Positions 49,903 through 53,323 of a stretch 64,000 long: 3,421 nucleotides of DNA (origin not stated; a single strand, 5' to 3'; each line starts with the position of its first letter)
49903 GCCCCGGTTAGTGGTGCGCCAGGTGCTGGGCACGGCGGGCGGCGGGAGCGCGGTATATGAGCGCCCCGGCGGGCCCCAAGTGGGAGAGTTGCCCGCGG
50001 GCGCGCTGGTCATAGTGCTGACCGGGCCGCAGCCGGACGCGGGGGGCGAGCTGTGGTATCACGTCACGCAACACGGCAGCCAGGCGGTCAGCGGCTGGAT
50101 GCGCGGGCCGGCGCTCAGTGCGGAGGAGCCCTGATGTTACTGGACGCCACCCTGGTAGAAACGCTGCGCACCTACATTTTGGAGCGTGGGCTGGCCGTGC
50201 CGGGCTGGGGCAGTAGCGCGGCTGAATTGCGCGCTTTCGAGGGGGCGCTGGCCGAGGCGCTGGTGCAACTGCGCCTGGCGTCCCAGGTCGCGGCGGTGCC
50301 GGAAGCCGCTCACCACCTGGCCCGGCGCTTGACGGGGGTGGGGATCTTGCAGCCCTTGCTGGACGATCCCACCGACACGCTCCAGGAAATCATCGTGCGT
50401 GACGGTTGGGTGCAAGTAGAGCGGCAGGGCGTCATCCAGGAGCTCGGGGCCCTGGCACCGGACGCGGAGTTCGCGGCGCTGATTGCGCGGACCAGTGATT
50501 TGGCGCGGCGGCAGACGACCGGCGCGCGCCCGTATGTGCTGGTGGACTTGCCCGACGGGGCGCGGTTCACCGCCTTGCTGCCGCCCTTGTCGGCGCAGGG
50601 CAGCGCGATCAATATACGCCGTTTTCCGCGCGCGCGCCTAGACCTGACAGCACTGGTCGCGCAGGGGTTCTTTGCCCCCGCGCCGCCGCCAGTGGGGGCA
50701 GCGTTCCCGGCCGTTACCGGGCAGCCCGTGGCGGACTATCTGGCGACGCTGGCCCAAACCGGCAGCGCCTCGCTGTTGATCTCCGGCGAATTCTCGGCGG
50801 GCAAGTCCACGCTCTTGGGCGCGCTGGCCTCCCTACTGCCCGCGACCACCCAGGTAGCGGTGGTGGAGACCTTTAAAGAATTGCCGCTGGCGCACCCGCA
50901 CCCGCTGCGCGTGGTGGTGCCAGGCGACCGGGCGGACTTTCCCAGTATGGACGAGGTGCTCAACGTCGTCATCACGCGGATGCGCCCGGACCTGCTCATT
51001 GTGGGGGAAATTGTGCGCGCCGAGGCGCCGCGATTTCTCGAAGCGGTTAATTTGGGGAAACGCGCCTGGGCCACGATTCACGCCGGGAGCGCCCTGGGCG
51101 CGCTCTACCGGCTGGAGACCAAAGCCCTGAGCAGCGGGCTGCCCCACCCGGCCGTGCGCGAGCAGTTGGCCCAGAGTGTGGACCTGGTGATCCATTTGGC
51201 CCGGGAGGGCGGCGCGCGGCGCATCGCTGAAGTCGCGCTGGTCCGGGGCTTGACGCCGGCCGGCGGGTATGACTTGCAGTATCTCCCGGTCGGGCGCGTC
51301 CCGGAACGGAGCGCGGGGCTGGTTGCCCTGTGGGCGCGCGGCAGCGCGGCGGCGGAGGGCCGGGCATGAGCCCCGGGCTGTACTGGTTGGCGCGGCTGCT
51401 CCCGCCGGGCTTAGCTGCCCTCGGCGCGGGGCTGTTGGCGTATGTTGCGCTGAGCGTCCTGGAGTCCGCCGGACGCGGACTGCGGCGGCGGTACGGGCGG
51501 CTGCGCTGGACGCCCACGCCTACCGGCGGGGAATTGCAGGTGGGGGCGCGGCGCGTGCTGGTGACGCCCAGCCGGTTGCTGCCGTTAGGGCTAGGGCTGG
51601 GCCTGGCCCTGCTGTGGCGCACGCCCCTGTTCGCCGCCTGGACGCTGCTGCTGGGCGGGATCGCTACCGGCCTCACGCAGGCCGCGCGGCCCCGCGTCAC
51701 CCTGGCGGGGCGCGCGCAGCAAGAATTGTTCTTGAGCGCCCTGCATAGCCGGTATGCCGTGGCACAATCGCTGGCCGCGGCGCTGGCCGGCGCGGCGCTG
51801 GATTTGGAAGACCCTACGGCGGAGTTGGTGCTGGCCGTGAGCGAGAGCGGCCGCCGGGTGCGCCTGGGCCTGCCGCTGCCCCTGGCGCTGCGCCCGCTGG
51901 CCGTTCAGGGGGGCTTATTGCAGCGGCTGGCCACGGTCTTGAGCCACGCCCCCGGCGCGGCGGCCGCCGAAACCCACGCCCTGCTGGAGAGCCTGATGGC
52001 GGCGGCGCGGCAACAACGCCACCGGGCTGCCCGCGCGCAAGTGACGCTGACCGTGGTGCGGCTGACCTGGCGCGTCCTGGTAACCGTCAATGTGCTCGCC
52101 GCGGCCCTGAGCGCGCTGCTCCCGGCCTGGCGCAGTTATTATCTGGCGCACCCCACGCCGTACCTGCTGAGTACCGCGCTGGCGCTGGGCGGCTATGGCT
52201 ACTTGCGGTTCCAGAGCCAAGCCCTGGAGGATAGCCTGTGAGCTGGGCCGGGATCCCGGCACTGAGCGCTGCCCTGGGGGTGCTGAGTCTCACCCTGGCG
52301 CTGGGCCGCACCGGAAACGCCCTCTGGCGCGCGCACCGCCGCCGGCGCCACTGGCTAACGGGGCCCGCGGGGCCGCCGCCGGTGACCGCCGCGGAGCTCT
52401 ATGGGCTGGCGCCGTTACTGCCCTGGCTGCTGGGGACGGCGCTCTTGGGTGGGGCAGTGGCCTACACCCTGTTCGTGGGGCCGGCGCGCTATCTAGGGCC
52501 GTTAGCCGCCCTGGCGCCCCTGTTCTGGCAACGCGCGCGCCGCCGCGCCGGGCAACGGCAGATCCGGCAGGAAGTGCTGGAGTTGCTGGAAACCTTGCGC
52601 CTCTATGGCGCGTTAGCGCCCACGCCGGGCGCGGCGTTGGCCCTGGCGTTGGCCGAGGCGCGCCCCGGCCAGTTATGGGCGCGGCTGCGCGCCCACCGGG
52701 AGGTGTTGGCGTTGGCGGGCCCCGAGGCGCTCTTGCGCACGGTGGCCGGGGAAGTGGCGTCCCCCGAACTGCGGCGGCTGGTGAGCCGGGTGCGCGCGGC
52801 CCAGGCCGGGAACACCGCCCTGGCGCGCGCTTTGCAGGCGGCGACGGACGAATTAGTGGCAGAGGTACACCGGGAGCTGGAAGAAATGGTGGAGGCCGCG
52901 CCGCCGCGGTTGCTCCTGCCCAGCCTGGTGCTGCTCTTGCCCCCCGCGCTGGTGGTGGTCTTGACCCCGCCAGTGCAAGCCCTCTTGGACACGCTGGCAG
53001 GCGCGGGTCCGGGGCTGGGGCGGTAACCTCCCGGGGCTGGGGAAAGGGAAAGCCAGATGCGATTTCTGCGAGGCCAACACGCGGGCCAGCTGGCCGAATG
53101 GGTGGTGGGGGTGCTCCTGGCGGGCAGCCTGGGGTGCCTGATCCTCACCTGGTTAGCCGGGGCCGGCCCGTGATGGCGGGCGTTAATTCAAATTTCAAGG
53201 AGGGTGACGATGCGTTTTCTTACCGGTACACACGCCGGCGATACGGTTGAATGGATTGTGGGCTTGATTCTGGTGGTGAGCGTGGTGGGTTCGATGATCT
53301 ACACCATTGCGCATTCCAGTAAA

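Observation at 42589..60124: Compound, internally duplicated Tad/Flp pilus locus with two ATPases, two platforms and four pilins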

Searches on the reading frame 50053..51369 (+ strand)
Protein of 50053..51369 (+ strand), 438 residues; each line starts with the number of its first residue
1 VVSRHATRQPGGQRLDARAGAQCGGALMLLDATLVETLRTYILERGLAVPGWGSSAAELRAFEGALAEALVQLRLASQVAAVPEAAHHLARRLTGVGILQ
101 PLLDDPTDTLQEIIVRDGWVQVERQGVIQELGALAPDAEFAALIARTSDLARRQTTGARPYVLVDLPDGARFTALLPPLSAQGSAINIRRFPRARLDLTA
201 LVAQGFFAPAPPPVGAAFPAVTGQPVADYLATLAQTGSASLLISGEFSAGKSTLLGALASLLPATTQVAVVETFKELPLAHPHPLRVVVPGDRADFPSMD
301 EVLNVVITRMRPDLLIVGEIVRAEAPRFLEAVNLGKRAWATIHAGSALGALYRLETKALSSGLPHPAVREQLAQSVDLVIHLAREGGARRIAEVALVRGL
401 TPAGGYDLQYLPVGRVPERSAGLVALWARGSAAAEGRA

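Call 5: search_protein_families(library=pfam, proteins=[window:50053-51369:+], max_evalue=0.1)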
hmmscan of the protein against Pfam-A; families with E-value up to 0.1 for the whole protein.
window:50053-51369:+ (438 aa): 4 families
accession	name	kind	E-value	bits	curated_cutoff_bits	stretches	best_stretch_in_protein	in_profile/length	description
PF00437.27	T2SSE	-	2.2e-18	66.5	24.9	1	228-385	132-280/370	Type II/IV secretion system protein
PF13191.12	AAA_16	-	7.2e-07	30.3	32.6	1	227-277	13-63/167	AAA ATPase domain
PF01078.27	Mg_chelatase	-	0.00028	20.8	20.3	1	220-275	4-59/207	Magnesium chelatase, subunit ChlI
PF13555.12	AAA_29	-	0.00045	20.4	27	1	237-268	23-52/61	P-loop containing region of AAA domain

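Call 15: find_homologous_proteins(query=window:50134-51369:+, max_evalue=0.00001)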
Query window:50134-51369:+ (411 aa): 140 proteins with E <= 0.00001 among 8000 candidates; the best 120 are listed.
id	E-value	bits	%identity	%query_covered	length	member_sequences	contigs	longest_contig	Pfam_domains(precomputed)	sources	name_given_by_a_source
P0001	2.7e-255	865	100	100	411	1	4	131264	PF00437.27,PF13191.13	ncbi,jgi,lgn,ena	-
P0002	2.6e-179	614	72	97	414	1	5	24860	PF00437.27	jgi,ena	-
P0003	5.4e-178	610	73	97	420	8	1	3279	PF00437.27,PF13191.13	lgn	-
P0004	5.1e-176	604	71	97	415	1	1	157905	PF00437.27,PF13191.13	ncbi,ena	-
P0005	1.5e-170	586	69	98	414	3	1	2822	PF00437.27,PF13191.13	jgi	jgi:pilus assembly protein CpaF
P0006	3.2e-160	552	66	97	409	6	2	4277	PF00437.27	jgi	jgi:pilus assembly protein CpaF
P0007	5.7e-159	547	62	99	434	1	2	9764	PF00437.27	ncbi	-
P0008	8.2e-159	547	64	97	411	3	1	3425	PF00437.27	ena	-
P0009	4.7e-156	538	64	97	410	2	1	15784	PF00437.27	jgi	-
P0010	2.4e-155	536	63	97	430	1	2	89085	PF00437.27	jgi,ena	jgi:pilus assembly protein CpaF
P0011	1.2e-154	533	63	97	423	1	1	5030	PF00437.27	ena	-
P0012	1.4e-154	533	61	98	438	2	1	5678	PF00437.27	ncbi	-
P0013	4.0e-154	532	65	97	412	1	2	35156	PF00437.27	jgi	-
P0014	5.2e-154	531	65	97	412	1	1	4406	PF00437.27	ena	-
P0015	6.6e-154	531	65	98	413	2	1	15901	PF00437.27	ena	-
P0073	4.4e-101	357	48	98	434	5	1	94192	PF00437.27,PF13191.13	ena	-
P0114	5.4e-73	264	43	92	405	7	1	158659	PF00437.27,PF27713.1,PF13191.13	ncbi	-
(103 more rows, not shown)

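Call 16: find_encoding_contigs(protein=P0004, flank=10000, max_places=1)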
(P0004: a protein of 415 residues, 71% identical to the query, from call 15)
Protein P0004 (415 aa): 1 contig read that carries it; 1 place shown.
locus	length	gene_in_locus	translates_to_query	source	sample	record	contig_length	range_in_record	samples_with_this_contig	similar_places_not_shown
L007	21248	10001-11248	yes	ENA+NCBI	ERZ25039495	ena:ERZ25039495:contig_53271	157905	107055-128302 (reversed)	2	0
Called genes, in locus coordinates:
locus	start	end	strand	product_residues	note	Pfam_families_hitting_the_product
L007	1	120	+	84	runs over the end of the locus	-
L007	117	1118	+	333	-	PF20698:PIN-TPR-GreABC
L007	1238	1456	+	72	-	-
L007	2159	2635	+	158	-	-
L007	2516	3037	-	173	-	-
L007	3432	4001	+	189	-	-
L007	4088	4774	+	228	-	-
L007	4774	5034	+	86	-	-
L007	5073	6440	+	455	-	PF01656:CbiA, PF10609:ParA (faint), PF13614:AAA_31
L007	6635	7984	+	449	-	PF00437:T2SSE, PF27713:UCP018868 (faint)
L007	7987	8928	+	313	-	-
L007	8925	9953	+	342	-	PF08666:SAF (faint), PF16976:RcpC (weak)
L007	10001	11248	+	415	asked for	PF13191:AAA_16 (faint), PF00437:T2SSE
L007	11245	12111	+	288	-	-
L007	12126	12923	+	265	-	-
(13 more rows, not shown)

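Call 17: find_encoding_contigs(protein=P0114, flank=10000, max_places=1)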
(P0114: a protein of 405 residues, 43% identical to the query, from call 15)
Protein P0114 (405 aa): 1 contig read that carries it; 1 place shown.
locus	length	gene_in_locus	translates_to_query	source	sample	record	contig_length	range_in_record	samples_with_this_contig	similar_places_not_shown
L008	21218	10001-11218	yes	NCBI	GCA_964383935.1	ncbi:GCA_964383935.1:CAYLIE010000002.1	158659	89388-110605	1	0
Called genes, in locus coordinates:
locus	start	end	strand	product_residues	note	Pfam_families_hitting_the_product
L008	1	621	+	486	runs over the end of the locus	PF10609:ParA, PF01656:CbiA, PF13614:AAA_31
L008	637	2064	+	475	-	PF00437:T2SSE, PF27713:UCP018868 (faint)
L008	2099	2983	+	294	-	PF00482:T2SSF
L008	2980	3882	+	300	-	PF00482:T2SSF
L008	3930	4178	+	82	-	-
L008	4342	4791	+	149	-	-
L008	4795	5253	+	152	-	PF07811:TadE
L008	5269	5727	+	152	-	PF13400:Tad (faint)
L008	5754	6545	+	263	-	-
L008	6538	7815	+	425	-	-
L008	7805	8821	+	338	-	-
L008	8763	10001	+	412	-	PF08666:SAF (weak)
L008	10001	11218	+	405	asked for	PF13191:AAA_16 (faint), PF00437:T2SSE, PF27713:UCP018868 (weak)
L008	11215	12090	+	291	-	-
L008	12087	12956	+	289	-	-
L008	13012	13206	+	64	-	-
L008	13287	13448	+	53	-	-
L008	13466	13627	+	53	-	PF04964:Flp_Fap (weak)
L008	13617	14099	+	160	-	PF01478:Peptidase_A24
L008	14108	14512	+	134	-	PF07811:TadE (weak)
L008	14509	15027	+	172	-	-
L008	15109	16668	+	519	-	-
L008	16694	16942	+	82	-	-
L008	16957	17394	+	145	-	-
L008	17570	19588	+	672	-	PF19590:TrbL_3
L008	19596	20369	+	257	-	-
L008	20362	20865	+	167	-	-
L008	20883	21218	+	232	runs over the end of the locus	-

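Call 18: find_encoding_contigs(protein=P0073, flank=10000, max_places=1)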
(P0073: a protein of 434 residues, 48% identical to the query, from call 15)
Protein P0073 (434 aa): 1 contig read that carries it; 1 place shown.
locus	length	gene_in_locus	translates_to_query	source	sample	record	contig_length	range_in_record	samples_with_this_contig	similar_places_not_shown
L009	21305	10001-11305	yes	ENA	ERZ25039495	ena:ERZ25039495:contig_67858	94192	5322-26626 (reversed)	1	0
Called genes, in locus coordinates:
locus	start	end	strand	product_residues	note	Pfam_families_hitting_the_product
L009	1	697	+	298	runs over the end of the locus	PF00482:T2SSF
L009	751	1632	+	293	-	-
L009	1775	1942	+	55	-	-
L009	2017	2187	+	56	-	-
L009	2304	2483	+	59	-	-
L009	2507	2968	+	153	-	PF07811:TadE (weak)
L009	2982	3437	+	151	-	PF07811:TadE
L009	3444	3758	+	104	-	-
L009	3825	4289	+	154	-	PF07811:TadE (weak), PF13400:Tad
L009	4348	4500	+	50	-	-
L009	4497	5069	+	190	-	-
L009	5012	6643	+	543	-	-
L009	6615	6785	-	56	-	-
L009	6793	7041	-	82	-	PF02604:PhdYeFM_antitox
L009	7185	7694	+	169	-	-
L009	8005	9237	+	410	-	PF01381:HTH_3 (weak)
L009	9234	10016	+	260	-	PF08666:SAF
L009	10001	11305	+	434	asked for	PF13191:AAA_16 (faint), PF00437:T2SSE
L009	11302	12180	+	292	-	-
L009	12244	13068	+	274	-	-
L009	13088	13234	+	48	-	-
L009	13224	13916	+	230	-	-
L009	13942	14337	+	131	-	-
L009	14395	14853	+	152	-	-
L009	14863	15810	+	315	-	-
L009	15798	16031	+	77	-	-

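Call 21: find_related_loci(query=A1, collection=genome_contigs, flank=10000)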
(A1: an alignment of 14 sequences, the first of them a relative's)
Query A1 (411 aa) in genome_contigs; peptide patterns used: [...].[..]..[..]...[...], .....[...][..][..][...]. (x = any residue, [..] = any of these).
251 stretches matched a pattern; 213 encode a relative of the query (tblastn E <= 1e-3); the best 80 are kept; 79 distinct loci.
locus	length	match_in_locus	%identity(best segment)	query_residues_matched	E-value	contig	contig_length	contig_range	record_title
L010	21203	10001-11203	71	3-400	0e+0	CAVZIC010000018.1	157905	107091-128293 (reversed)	MAG: uncultured Chloroflexia bacterium isolate MFD02416.bin.2.12 genome assembly, contig: contig_53271, whole genome sho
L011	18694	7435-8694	63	1-400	6e-159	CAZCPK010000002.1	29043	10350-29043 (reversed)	MAG TPA_asm: uncultured Anaerolineales bacterium isolate SRP141376_co2_268 genome assembly, contig: NODE_3481_length_290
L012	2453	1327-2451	60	1-345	4e-148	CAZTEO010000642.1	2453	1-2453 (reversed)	MAG TPA_asm: uncultured Anaerolineales bacterium isolate binchicken_co15_108 genome assembly, contig: NODE_53376_length_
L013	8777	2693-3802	56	15-384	2e-125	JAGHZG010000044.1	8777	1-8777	MAG: Chloroflexota bacterium isolate 626A.7 NODE_1095_length_8777_cov_5.617519, whole genome shotgun sequence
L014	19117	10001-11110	55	15-384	9e-120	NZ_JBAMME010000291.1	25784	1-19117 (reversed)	MAG: Thermogutta sp. isolate MAG23 ExploCarb_3808S_S2_506_length_25784_cov_4, whole genome shotgun sequence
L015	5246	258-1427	52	7-384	7e-118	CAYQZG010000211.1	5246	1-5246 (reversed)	MAG TPA_asm: uncultured Anaerolineales bacterium isolate binchicken_co15_218 genome assembly, contig: NODE_15577_length_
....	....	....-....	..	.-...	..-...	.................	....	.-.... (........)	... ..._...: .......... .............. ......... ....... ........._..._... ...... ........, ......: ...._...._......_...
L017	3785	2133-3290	52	11-384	3e-116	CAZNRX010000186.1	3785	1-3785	MAG TPA_asm: uncultured Anaerolineales bacterium isolate binchicken_co17_270 genome assembly, contig: NODE_42300_length_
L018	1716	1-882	64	130-400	4e-121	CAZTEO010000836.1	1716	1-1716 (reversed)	MAG TPA_asm: uncultured Anaerolineales bacterium isolate binchicken_co15_108 genome assembly, contig: NODE_95369_length_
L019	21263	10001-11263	41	7-409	3e-89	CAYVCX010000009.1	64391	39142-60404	MAG TPA_asm: uncultured Anaerolineales bacterium isolate SRP141376_co1_360 genome assembly, contig: NODE_1167_length_643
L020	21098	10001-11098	43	7-384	4e-78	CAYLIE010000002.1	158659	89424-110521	MAG TPA_asm: uncultured Anaerolineales bacterium isolate binchicken_co294_77 genome assembly, contig: NODE_168_length_15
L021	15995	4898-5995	43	7-384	7e-78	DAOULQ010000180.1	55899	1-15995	MAG TPA_asm: Anaerolineae bacterium isolate W31_47 k127_357054, whole genome shotgun sequence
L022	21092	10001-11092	41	5-379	2e-73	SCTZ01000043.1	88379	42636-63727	MAG: Chloroflexota bacterium isolate FW602_bin.16 FW602_bin.16-23120, whole genome shotgun sequence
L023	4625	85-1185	41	6-377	9e-71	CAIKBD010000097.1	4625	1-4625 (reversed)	MAG: uncultured Anaerolineales bacterium isolate LaPlata-a_bin-0606 genome assembly, contig: bin-0606:097/530, whole gen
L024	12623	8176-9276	40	6-377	6e-70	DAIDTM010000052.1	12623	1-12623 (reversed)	MAG TPA_asm: Anaerolineae bacterium isolate clean1805 k141_13193, whole genome shotgun sequence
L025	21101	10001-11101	39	6-377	3e-68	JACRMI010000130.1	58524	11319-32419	MAG: Chloroflexi bacterium isolate NC_groundwater_1903_Pr3_S2p5_53_18 SR2-18-S2p5_coassembly_scaffold_248320, whole geno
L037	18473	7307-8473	43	11-409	1e-79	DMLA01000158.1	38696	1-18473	MAG TPA_asm: Chloroflexi bacterium isolate UBA7937 contig_3782, whole genome shotgun sequence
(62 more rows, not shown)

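Call 23: search_protein_families(library=ncbifam, proteins=[window:50134-51369:+], max_evalue=0.1)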
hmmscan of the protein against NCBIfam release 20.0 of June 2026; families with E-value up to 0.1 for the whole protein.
window:50134-51369:+ (411 aa): 13 families
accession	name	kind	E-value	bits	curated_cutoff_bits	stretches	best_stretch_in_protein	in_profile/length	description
TIGR03819.1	heli_sec_ATPase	hypoth_equivalog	3.7e-42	144.7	373.15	1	38-368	20-339/340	TadA family conjugal transfer-associated ATPase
TIGR02788.1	VirB11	equivalog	8.1e-31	107.2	249.95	1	83-367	7-306/308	P-type DNA transfer ATPase VirB11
TIGR02782.1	TrbB_P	equivalog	4.9e-25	88.4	304.55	1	75-375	17-298/303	P-type conjugative transfer ATPase TrbB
NF010475.0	PRK13900.1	equivalog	3.1e-19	69.2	389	1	82-370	23-325/333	type IV secretion system ATPase VirB11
NF010469.0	PRK13894.1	subfamily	1.8e-18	67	508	1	53-374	9-311/320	conjugal transfer ATPase TrbB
NF010407.0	PRK13833.1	subfamily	1.2e-17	64.4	499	1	76-374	26-304/323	conjugal transfer protein TrbB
NF058587.1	archaellum_moto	equivalog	2.4e-16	59.6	550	1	54-327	132-393/527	archaellum flagellar ATPase motor FlaI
NF010425.0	PRK13851.1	equivalog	1.1e-12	47.5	461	2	208-369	159-326/344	type IV secretion system protein VirB11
NF041000.1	ATPase_ComGA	equivalog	8e-09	34.9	300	1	205-329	122-244/267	competence type IV pilus ATPase ComGA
NF053672.1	bindosome_BasE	exception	1.2e-08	34.2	1000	1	113-357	187-412/512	bindosome assembly system ATPase subunit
NF007755.0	PRK10436.1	equivalog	0.00058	18.6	617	1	210-336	218-341/465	type II secretion system protein GspE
TIGR01420.1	pilT_fam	subfamily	0.0011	18.2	319.1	1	201-353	112-263/343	PilT/PilU family type 4a pilus ATPase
TIGR02533.1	type_II_gspE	equivalog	0.016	13.9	630.25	1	206-330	238-359/486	type II secretion system ATPase GspE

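Call 24: search_solved_structures(query=window:50134-51369:+, max_evalue=0.001)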
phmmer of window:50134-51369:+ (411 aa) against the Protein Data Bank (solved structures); distinct sequences matched with E-value up to 0.001: 11.
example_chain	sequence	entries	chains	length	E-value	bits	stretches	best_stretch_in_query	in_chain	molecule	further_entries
8rkd_E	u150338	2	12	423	4.8e-27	98.3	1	41-373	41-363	Pilus assembly ATPase CpaF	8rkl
8rjf_A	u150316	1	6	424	4.8e-27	98.3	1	41-373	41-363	Pilus assembly ATPase CpaF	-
9e24_A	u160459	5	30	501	1.4e-26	96.8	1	41-373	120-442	CpaF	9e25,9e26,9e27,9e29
2oap_1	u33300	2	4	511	6.2e-18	68.3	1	59-333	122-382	Type II secretion system protein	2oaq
2gza_A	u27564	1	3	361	7.3e-17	64.8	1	71-367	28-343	Type IV secretion system protein VirB11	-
4ii7_A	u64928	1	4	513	6.6e-15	58.4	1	44-341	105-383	FlaI ATPase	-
4ihq_A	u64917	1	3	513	4.5e-14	55.6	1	44-341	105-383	FlaI ATPase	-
6ojx_A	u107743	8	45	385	4.1e-07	32.7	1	204-353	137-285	Twitching motility pilus retraction ATPase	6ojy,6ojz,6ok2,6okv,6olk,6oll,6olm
6bge_A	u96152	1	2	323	8.8e-07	31.6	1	213-355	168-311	VirB11-like protein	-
1g6o_A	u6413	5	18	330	9.2e-07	31.6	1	213-355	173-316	CAG-ALPHA | virB11 homolog | Cag-alfa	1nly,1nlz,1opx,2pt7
5zfq_A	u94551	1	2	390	4.8e-06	29.2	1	203-347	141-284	Twitching motility pilus retraction protein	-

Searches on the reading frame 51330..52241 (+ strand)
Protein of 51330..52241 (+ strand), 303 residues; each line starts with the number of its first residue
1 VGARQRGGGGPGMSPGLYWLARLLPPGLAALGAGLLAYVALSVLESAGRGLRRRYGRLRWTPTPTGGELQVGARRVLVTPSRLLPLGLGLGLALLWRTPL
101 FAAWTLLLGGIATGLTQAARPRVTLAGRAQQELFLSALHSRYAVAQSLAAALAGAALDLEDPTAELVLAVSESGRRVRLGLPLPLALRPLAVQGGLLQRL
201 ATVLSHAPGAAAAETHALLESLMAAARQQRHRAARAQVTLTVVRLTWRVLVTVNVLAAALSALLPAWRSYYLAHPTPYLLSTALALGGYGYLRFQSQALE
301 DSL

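Call 5: search_protein_families(library=pfam, proteins=[window:51330-52241:+], max_evalue=0.1)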
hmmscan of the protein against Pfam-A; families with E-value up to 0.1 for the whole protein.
window:51330-52241:+ (303 aa): 0 families

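Call 23: search_protein_families(library=ncbifam, proteins=[window:51366-52241:+], max_evalue=0.1)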
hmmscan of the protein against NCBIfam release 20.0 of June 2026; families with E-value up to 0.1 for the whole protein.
window:51366-52241:+ (291 aa): 0 families

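Call 69: search_protein_representatives(protein=window:51366-52241:+)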
Query: 291 residues. Proteins with E-value up to 0.001 (for the whole library): 41; up to 1e-10: 12; up to 1e-30: 6. The best 41 are listed.
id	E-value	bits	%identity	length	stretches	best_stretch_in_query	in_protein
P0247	7.6e-54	199.7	45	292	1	11-290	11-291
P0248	3.8e-50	187.5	47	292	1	1-291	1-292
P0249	6.5e-47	176.9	43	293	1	13-290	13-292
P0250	9.1e-45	169.9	40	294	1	1-290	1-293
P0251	8.5e-37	143.7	49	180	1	116-291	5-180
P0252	1.2e-33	133.5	46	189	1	107-291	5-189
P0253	2.0e-26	109.7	39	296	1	7-289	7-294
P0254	2.3e-23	99.7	47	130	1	164-290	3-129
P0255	7.8e-22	94.7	31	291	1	13-289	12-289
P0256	3.8e-20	89.1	55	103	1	175-274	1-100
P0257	9.0e-20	87.9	34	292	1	11-287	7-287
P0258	1.8e-16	77.1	34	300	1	11-279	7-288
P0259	2.9e-09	53.4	33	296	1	13-284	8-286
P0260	4.1e-09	53.0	30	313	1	71-291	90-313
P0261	9.3e-09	51.8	33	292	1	56-279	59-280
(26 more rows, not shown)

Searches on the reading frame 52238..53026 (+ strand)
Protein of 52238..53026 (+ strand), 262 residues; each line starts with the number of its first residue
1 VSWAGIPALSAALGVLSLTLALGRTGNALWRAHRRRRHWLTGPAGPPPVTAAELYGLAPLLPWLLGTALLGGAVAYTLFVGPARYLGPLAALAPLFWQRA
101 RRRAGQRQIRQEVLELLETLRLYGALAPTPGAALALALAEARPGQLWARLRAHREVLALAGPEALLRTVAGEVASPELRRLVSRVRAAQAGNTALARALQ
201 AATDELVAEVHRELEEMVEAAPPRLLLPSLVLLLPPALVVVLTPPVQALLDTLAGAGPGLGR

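Call 5: search_protein_families(library=pfam, proteins=[window:52238-53026:+], max_evalue=0.1)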
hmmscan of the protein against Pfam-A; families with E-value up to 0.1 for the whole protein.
window:52238-53026:+ (262 aa): 1 family
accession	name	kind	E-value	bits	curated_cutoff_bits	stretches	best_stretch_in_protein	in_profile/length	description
PF00482.28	T2SSF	-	0.00018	21.9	25.2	1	154-242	40-124/125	Type II secretion system (T2SS), protein F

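Call 23: search_protein_families(library=ncbifam, proteins=[window:52238-53026:+], max_evalue=0.1)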
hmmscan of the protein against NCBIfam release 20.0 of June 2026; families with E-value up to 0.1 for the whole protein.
window:52238-53026:+ (262 aa): 1 family
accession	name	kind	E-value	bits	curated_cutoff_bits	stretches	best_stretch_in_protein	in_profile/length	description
TIGR03210.1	badI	equivalog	0.048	13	467.6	1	164-225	144-204/256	2-ketocyclohexanecarboxyl-CoA hydrolase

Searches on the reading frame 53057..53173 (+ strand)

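Call 10: search_protein_families(library=pfam, proteins=[window:53057-53173:+], max_evalue=1)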
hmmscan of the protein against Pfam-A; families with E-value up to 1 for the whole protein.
window:53057-53173:+ (38 aa): 2 families
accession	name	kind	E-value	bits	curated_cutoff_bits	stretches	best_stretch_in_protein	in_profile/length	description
PF08173.16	YbgT_YccB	-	0.0052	17.3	26.2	1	15-33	6-24/27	Membrane bound YbgT-like protein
PF08997.15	UCR_6-4kD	-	0.13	12.7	24.5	1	2-33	4-35/55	Ubiquinol-cytochrome C reductase complex, 6.4kD protein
